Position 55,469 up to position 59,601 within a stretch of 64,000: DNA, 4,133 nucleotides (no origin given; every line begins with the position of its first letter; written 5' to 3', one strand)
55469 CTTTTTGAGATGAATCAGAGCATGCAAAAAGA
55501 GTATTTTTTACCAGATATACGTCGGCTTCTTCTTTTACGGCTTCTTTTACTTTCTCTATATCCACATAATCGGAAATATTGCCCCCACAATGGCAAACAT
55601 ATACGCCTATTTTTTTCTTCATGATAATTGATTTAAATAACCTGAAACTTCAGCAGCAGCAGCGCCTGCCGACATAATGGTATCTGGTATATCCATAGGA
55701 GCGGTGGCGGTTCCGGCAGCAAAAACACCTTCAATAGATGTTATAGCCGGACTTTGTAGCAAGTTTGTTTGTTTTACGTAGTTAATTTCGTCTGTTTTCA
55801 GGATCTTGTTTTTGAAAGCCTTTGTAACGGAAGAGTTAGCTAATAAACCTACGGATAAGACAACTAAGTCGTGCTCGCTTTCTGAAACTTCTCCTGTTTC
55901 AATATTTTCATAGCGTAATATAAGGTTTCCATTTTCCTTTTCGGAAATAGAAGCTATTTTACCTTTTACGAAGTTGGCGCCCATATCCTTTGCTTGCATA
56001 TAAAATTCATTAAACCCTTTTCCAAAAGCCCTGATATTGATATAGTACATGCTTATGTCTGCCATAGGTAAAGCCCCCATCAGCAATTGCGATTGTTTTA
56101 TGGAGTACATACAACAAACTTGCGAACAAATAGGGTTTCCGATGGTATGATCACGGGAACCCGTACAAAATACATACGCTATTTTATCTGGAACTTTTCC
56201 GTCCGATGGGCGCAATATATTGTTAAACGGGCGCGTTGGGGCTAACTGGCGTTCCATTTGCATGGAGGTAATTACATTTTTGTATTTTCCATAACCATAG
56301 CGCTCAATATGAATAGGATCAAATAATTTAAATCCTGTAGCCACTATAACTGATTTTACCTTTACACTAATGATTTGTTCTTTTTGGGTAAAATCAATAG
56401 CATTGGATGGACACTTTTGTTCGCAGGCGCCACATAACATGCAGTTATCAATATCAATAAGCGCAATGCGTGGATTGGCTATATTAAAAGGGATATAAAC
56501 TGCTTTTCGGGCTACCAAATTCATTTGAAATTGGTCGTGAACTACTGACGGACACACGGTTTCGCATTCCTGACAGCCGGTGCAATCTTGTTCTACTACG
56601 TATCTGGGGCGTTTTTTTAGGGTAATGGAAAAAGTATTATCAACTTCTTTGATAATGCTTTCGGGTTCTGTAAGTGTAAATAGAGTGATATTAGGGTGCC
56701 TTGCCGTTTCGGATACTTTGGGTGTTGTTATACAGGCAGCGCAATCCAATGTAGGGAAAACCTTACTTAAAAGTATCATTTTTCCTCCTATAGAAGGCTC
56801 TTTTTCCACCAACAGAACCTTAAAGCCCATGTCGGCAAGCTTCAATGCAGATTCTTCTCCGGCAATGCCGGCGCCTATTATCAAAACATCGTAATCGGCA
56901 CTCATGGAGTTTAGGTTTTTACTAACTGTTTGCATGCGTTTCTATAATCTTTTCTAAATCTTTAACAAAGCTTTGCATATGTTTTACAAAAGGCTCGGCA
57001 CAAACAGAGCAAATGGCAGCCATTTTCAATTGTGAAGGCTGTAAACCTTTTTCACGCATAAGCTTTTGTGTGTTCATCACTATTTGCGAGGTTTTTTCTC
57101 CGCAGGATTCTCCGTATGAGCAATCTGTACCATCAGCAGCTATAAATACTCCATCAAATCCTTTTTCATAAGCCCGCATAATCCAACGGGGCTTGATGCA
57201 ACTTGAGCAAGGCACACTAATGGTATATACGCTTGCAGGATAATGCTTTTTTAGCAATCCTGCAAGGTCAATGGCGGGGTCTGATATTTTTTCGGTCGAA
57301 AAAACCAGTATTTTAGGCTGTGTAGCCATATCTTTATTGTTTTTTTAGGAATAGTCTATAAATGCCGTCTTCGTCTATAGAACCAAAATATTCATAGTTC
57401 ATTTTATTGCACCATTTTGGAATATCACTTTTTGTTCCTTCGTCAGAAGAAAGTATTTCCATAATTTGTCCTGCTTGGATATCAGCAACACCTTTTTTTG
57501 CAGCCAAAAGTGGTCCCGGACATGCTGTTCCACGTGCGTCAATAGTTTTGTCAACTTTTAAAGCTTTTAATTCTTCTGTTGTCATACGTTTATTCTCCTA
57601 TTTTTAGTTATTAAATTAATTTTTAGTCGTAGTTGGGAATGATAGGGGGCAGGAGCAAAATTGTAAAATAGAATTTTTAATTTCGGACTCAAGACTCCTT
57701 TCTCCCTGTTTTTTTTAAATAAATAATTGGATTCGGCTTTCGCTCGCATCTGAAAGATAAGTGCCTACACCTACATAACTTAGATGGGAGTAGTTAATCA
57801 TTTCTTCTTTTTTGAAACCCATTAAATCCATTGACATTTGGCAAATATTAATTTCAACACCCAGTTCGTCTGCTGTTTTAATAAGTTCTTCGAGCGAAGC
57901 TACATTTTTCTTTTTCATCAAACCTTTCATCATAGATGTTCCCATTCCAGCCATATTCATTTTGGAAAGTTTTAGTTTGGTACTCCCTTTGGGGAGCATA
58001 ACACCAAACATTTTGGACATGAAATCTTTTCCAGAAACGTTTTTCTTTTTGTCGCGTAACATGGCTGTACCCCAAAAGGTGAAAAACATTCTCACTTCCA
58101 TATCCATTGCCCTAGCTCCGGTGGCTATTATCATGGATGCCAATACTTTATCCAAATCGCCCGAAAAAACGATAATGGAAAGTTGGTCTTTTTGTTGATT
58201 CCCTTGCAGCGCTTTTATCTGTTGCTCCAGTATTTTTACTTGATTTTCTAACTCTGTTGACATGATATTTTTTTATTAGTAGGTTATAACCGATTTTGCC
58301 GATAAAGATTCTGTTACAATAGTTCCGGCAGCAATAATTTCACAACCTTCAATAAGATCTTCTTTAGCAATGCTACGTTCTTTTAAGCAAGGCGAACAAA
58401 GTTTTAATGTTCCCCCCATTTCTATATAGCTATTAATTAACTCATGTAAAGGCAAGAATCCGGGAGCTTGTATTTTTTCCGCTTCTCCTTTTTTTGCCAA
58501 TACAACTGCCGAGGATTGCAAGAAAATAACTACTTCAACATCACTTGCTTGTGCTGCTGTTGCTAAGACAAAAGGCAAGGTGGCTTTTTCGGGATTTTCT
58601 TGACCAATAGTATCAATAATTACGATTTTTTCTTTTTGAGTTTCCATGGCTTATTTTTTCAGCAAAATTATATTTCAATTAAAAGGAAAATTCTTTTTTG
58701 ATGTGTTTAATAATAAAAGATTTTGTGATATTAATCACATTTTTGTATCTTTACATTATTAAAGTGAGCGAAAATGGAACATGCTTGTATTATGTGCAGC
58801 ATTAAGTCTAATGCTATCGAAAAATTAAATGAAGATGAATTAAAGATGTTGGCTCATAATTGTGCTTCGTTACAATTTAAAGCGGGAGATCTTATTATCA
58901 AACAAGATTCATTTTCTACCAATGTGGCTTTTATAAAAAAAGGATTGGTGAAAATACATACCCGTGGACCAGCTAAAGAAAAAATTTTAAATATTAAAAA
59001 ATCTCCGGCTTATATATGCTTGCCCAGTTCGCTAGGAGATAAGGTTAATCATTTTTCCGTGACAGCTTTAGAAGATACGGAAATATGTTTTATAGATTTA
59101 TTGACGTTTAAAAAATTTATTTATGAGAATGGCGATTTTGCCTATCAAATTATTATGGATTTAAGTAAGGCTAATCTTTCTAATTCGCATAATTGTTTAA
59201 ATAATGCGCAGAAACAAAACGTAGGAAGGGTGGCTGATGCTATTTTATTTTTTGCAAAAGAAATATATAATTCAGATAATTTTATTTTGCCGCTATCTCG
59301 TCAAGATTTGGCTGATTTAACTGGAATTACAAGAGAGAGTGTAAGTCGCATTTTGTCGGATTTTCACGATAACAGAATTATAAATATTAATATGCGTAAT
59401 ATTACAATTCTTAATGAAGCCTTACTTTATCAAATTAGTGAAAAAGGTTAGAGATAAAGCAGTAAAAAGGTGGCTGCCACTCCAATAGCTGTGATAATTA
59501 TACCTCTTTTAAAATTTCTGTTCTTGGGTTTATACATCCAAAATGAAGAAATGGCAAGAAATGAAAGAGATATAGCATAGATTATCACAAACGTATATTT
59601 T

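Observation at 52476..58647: Qmo/Hdr-like flavo-FeS membrane module in one operon with a TusA + two-DsrE sulfur relay, with no Apr, Dsr, HdrB or LbpA partner in view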

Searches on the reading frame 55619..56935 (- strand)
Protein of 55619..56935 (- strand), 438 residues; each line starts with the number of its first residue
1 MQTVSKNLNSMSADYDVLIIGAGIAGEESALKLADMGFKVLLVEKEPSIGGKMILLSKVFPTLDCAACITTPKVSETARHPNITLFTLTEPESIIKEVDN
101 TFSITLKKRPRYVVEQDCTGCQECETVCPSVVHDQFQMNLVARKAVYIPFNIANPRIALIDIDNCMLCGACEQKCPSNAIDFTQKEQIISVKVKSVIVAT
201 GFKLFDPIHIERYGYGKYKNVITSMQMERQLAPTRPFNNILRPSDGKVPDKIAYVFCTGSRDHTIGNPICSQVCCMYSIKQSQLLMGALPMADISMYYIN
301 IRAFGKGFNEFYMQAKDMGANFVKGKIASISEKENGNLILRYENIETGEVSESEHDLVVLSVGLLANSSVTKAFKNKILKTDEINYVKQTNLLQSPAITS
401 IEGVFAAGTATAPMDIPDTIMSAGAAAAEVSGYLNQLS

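Call 3: search_protein_families(library=pfam, proteins=[window:55619-56935:-], max_evalue=0.01)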
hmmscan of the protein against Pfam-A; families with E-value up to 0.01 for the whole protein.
window:55619-56935:- (438 aa): 23 families
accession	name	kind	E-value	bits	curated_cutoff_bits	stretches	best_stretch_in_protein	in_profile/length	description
PF07992.20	Pyr_redox_2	-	1.9e-14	54.2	26.1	2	15-211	1-117/291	Pyridine nucleotide-disulphide oxidoreductase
PF01266.30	DAO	-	8.2e-08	32.6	27.9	1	16-51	1-37/353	FAD dependent oxidoreductase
PF12838.12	Fer4_7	-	1.5e-07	32.2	27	1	160-179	33-52/52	4Fe-4S dicluster domain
PF13187.11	Fer4_9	-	2e-07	31.4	27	1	117-180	1-52/52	4Fe-4S dicluster domain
PF12831.13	FAD_oxidored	-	2.3e-07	30.9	27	1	16-53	1-38/416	FAD dependent oxidoreductase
PF00890.30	FAD_binding_2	-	3.8e-07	30.1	20.4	1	16-52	1-37/414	FAD binding domain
PF00037.32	Fer4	-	4.7e-07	29.8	21.1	2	160-181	3-24/24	4Fe-4S binding domain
PF01134.28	GIDA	-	8.2e-07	28.8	22.1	1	16-46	1-31/391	Glucose inhibited division protein A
PF13237.11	Fer4_10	-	3.8e-06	27.2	25.5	2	114-176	5-53/53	4Fe-4S dicluster domain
PF13534.11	Fer4_17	-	4.2e-06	27.6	22.2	1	118-178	2-59/61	4Fe-4S dicluster domain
PF13183.11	Fer4_8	-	4.5e-06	27.5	27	1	117-178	4-67/68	4Fe-4S dicluster domain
PF13450.12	NAD_binding_8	-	9.5e-06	26.3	21.9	1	19-53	1-35/68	NAD(P)-binding Rossmann-like domain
PF01946.23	Thi4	-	2.6e-05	24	26.2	1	13-61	16-65/235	Thi4 family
PF12797.12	Fer4_2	-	2.9e-05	24.2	24.5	2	159-177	4-22/22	4Fe-4S binding domain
PF14697.11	Fer4_21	-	3.2e-05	24.4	35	2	108-130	31-53/59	4Fe-4S dicluster domain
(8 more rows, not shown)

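Call 4: search_protein_families(library=ncbifam, proteins=[window:55619-56935:-], max_evalue=0.01)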
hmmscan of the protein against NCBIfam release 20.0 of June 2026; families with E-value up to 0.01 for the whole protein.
window:55619-56935:- (438 aa): 168 families (the best 25 are shown)
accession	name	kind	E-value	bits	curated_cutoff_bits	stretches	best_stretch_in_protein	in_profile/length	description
NF040770.1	hetero_SS_HdrA2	exception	6e-143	477.7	1100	1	9-434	134-560/777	CoB-CoM heterodisulfide reductase HdrA2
NF041778.1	hetero_SS_HdrA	equivalog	1.1e-100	337.7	1400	1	13-434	141-570/771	ferredoxin:CoB-CoM heterodisulfide reductase subunit HdrA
NF041891.1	hdrA_Methbact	equivalog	1.8e-96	324.1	1300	1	14-435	133-557/762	ferredoxin:CoB-CoM heterodisulfide reductase subunit HdrA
TIGR01971.1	NuoI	subfamily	2.3e-10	40.1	113.05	1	104-193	33-111/121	NADH-quinone oxidoreductase, chain I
NF009409.0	PRK12770.1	subfamily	4.9e-10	39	343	1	344-436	265-352/360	putative glutamate synthase subunit beta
NF009410.0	PRK12771.1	subfamily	8e-10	37.9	516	1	14-53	138-177/566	NAD(P)-binding protein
TIGR01292.1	TRX_reduct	equivalog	9.2e-10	37.8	343.45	1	340-425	212-290/300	thioredoxin-disulfide reductase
TIGR01350.1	lipoamide_DH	equivalog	1.9e-09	36.8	408.8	1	15-51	2-37/461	dihydrolipoyl dehydrogenase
NF040864.1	HgcB_ferredoxin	equivalog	1.7e-08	34.2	99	1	115-183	13-64/93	mercury methylation ferredoxin HgcB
NF004545.0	PRK05888.3-1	equivalog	2.9e-08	33.5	229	1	112-185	62-128/154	NADH-quinone oxidoreductase subunit NuoI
NF003585.0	PRK05249.1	equivalog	3.2e-08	32.6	465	1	11-54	3-46/464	Si-specific NAD(P)(+) transhydrogenase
NF042909.1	FMH_DH_FwdF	exception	3.8e-08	32.8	375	1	113-189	12-81/336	tungsten-dependent formylmethanofuran dehydrogenase subunit FwdF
NF004943.0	PRK06292.2-1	equivalog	4.4e-08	32.3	432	1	13-52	2-41/456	dihydrolipoyl dehydrogenase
NF045637.1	carotdesatCrtDProt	equivalog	1.6e-07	30.2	580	1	17-58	1-42/485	1-hydroxycarotenoid 3,4-desaturase CrtD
TIGR02032.1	GG-red-SF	subfamily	1.7e-07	31.2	158.8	1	15-50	1-36/297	geranylgeranyl reductase family protein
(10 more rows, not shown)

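Call 26: search_solved_structures(query=window:55619-56935:-, max_evalue=1e-10, show_alignments=1)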
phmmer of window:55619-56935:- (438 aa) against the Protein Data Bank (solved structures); distinct sequences matched with E-value up to 1e-10: 6.
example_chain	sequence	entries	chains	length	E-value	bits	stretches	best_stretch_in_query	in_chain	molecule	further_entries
9sfi_A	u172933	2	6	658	7.6e-116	390.3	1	12-431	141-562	CoB--CoM heterodisulfide reductase iron-sulfur subunit A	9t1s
5odc_A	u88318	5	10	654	7e-112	377.3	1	17-429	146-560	Heterodisulfide reductase, subunit A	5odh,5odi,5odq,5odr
8rvu_a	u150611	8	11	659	5.9e-110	370.9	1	10-429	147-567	H(2):CoB-CoM heterodisulfide,ferredoxin reductase subunit A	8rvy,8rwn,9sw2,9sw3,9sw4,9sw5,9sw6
8rvv_A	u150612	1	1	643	6.4e-110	370.8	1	9-429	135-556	H(2):CoB-CoM heterodisulfide,ferredoxin reductase subunit A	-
7bkb_A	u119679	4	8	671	8.6e-97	327.6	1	12-430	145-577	CoB--CoM heterodisulfide reductase iron-sulfur subunit A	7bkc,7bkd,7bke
6tjr_A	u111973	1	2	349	6.9e-33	117.1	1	188-429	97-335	Fumarate reductase/succinate dehydrogenase flavoprotein domain protein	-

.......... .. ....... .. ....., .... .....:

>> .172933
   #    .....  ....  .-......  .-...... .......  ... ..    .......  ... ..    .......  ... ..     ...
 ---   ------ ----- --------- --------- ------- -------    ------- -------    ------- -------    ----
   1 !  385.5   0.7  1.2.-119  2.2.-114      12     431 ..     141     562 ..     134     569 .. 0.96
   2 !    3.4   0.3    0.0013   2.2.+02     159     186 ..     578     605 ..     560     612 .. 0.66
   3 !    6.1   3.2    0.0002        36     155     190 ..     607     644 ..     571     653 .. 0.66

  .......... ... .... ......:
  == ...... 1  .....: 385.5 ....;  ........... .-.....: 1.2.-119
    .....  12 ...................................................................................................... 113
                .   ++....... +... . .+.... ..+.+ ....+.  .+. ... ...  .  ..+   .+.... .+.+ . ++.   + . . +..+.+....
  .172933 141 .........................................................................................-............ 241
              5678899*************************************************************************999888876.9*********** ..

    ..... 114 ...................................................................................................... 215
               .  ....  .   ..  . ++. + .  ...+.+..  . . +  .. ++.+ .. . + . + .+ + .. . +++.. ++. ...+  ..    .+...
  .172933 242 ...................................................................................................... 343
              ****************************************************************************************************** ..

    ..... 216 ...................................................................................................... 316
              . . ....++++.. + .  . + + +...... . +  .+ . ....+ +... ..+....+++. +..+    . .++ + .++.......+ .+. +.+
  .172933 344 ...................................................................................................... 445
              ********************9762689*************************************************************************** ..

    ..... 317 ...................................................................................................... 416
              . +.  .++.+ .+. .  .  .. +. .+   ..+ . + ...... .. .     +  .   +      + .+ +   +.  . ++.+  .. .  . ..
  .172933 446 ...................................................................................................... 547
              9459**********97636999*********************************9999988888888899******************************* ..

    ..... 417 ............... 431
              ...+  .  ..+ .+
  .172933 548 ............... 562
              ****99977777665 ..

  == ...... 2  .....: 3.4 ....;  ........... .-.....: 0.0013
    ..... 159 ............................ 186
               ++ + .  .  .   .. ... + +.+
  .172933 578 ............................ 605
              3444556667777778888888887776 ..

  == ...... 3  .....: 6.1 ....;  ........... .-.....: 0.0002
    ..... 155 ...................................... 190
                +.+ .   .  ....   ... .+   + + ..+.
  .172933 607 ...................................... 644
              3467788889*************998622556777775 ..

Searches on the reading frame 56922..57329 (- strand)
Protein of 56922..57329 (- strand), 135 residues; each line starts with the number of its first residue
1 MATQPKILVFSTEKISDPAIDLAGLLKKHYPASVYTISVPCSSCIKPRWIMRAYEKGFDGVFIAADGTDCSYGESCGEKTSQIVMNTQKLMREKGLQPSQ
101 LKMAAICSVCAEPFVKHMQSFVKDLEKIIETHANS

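Call 3: search_protein_families(library=pfam, proteins=[window:56922-57329:-], max_evalue=0.01)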
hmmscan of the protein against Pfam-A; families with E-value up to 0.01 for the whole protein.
window:56922-57329:- (135 aa): 1 family
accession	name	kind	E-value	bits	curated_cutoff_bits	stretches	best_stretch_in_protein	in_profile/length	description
PF02662.21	FlpD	-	3.4e-26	92.1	22.3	1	7-128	1-122/123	Methyl-viologen-reducing hydrogenase, delta subunit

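Call 4: search_protein_families(library=ncbifam, proteins=[window:56922-57329:-], max_evalue=0.01)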
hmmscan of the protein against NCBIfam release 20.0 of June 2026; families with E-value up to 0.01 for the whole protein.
window:56922-57329:- (135 aa): 4 families
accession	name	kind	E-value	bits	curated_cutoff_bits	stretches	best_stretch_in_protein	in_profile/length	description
NF040770.1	hetero_SS_HdrA2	exception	1.5e-18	66.3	1100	1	3-130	646-773/777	CoB-CoM heterodisulfide reductase HdrA2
NF045873.1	F420_non_VhuD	exception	1.9e-14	53.9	215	1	5-128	2-125/132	F420-non-reducing hydrogenase iron-sulfur subunit VhuD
NF041891.1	hdrA_Methbact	equivalog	3.7e-09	35.4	1300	1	6-127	645-760/762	ferredoxin:CoB-CoM heterodisulfide reductase subunit HdrA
NF041778.1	hetero_SS_HdrA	equivalog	8e-05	20.6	1400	1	3-75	652-724/771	ferredoxin:CoB-CoM heterodisulfide reductase subunit HdrA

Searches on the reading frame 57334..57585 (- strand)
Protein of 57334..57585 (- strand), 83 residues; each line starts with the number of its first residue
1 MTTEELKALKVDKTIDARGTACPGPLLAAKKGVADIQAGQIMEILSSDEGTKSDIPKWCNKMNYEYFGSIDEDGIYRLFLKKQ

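Call 3: search_protein_families(library=pfam, proteins=[window:57334-57585:-], max_evalue=0.01)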
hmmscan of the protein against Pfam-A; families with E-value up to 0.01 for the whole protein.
window:57334-57585:- (83 aa): 1 family
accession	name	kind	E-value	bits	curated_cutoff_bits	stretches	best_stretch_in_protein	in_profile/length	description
PF01206.22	TusA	-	5e-22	78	28.6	1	13-82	1-70/70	Sulfurtransferase TusA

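Call 4: search_protein_families(library=ncbifam, proteins=[window:57334-57585:-], max_evalue=0.01)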
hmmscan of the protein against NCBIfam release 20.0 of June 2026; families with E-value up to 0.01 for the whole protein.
window:57334-57585:- (83 aa): 3 families
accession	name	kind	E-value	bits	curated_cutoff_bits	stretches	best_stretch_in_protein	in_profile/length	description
NF001423.0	PRK00299.1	equivalog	1.9e-15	56.4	78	1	9-82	6-79/82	sulfurtransferase TusA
TIGR03527.1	selenium_YedF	equivalog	2.8e-07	30.6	110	1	15-82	1-68/194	sulfurtransferase-like selenium metabolism protein YedF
NF008242.0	PRK11018.1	equivalog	4e-07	29.6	79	1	8-80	4-75/78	sulfurtransferase-like selenium metabolism protein YedF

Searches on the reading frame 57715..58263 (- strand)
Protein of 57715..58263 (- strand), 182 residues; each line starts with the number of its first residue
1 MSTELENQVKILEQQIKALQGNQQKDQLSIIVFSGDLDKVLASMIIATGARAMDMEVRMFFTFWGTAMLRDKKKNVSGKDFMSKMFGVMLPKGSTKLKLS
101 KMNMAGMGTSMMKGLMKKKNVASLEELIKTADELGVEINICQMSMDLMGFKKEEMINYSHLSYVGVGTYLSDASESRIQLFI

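Call 3: search_protein_families(library=pfam, proteins=[window:57715-58263:-], max_evalue=0.01)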
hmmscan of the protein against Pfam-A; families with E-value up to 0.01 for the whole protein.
window:57715-58263:- (182 aa): 2 families
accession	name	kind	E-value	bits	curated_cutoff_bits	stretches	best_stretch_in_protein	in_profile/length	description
PF13686.11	DrsE_2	-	1.2e-55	188.1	25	1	25-181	2-156/156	DsrE/DsrF/DrsH-like family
PF02635.20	DsrE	-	5.1e-07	30.3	22.7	1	118-166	54-100/116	DsrE/DsrF-like family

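Call 4: search_protein_families(library=ncbifam, proteins=[window:57715-58263:-], max_evalue=0.01)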
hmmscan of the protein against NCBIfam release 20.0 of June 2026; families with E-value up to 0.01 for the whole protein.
window:57715-58263:- (182 aa): 1 family
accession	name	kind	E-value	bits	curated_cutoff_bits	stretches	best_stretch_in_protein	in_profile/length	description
NF047629.1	SulfCarrDsrE2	equivalog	2.8e-23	82.9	210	1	25-182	3-159/159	sulfur carrier protein DsrE2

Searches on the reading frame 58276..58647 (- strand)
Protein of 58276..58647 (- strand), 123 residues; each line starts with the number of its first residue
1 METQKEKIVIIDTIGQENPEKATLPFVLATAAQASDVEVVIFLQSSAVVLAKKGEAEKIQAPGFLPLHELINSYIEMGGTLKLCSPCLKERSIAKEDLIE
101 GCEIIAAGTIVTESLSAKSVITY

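Call 3: search_protein_families(library=pfam, proteins=[window:58276-58647:-], max_evalue=0.01)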
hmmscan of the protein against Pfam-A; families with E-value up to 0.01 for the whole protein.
window:58276-58647:- (123 aa): 2 families
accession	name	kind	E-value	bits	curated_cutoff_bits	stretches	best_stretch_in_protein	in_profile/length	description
PF02635.20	DsrE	-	2.3e-16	60.4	22.7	1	7-122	2-115/116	DsrE/DsrF-like family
PF13686.11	DrsE_2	-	5.1e-06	26.9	25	0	5-51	2-46/156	DsrE/DsrF/DrsH-like family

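Call 4: search_protein_families(library=ncbifam, proteins=[window:58276-58647:-], max_evalue=0.01)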
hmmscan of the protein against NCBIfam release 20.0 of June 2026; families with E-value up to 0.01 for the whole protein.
window:58276-58647:- (123 aa): 2 families
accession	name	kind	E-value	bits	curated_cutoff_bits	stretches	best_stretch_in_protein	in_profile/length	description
TIGR03010.1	sulf_tusC_dsrF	equivalog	7e-05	22.8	94.15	1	23-122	19-115/116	sulfurtransferase complex subunit TusC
NF047629.1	SulfCarrDsrE2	equivalog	0.0063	16.7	210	0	5-55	3-51/159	sulfur carrier protein DsrE2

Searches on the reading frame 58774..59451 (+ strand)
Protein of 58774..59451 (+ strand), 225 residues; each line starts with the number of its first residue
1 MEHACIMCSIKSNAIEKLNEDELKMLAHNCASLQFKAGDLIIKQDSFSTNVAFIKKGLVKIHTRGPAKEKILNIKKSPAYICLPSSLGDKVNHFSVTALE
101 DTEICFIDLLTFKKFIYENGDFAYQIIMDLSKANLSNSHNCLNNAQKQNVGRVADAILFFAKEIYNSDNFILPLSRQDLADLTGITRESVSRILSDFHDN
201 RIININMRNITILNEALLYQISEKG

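Call 6: search_protein_families(library=pfam, proteins=[window:58774-59451:+], max_evalue=0.001)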
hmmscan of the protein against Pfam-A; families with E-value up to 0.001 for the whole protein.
window:58774-59451:+ (225 aa): 4 families
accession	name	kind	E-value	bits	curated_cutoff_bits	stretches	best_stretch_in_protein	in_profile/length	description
PF13545.12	HTH_Crp_2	-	2.1e-16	60.1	27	1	151-220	1-69/70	Crp-like helix-turn-helix domain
PF00027.35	cNMP_binding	-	5.2e-11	42.8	27.5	1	34-116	3-86/89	Cyclic nucleotide-binding domain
PF00325.26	Crp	-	3.4e-10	39.9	21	1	172-200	1-29/32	Bacterial regulatory proteins, crp family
PF25213.1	HVO_A0261_N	-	0.00018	21.7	35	1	173-204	24-55/86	HVO_A0261 N-terminal domain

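Call 75: search_protein_families(library=ncbifam, proteins=[window:58774-59451:+], max_evalue=0.0001)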
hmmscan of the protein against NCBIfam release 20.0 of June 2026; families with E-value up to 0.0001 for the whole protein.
window:58774-59451:+ (225 aa): 8 families
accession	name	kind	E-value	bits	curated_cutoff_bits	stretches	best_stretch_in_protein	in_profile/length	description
NF006901.0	PRK09392.1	equivalog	3.3e-14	52.8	211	1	16-221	16-220/236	transcriptional activator FtrB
NF045989.1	TransRegFnrLRhodb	equivalog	3.6e-12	46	300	1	2-216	7-229/245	transcriptional regulator FnrL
NF050806.1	TransRegFixKCaul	equivalog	1.2e-10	41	300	1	93-214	84-206/215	transcriptional regulator FixK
NF008732.0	PRK11753.1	equivalog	1.4e-10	41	266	1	18-213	11-211/214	cAMP-activated global transcriptional regulator CRP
NF008365.0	PRK11161.1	subfamily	5.5e-10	38.9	228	1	5-223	20-244/250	fumarate/nitrate reduction transcriptional regulator Fnr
TIGR03697.1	NtcA_cyano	equivalog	2.5e-06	27.4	244.95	1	49-217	12-187/193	global nitrogen regulator NtcA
NF050815.1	TransActFtrBCaul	equivalog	5.2e-06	25.9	300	1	15-219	17-220/251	transcriptional activator FtrB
NF052518.1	TransRegLdrP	equivalog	7.6e-06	26.1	300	1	152-217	115-183/195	transcriptional regulator LdrP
